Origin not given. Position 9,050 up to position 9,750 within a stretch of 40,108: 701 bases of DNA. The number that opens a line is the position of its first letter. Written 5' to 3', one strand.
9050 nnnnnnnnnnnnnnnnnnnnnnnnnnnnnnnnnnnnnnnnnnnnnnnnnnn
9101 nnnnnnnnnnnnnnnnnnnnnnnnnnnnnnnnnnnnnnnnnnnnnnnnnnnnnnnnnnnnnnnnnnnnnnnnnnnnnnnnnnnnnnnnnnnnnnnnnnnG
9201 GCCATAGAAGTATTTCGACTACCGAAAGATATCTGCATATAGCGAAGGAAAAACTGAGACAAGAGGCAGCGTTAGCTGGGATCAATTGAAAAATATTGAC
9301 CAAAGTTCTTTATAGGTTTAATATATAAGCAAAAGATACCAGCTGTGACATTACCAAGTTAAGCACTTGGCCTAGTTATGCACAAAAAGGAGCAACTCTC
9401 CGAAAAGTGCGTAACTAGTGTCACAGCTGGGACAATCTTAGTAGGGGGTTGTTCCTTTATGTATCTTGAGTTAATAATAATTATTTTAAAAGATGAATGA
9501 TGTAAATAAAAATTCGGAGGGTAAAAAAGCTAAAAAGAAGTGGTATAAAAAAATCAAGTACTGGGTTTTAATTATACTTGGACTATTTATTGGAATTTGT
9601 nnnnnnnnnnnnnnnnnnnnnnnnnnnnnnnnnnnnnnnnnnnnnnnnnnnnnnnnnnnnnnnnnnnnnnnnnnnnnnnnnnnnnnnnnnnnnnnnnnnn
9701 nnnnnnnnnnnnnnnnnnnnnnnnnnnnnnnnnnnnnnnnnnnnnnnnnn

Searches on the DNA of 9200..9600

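Call 88: search_rna_families(source=window, start=9200, end=9600, threshold=evalue, max_evalue=10)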
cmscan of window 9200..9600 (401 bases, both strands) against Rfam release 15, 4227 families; matches with E-value up to 10: 6.
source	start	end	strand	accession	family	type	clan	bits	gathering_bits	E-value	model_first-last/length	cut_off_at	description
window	9384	9464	+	RF04343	Plastid-psbA-2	Cis-reg;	CL00153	20.1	55.8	0.26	1-60/60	no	Plastid-psbA-2 3UTR RNA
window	9508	9589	-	RF01288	snoR31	Gene; snRNA; snoRNA; CD-box;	-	18.4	44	2.2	1-93/93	no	Small nucleolar RNA snoR31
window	9380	9460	-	RF04343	Plastid-psbA-2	Cis-reg;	CL00153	16.9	55.8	1.8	1-60/60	no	Plastid-psbA-2 3UTR RNA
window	9242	9377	+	RF02287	TtnuCD10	Gene; snRNA; snoRNA; CD-box;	-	16.8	85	6.3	1-117/117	no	Tetrahymena snoRNA TtnuCD10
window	9336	9433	-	RF00669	mir-96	Gene; miRNA;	-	15.7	65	1.9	1-78/78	no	mir-96 microRNA precursor family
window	9424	9487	+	RF02108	DLEU2_4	Gene; lncRNA;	-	13.1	40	4.6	1-58/58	no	Deleted in lymphocytic leukemia 2 conserved region 4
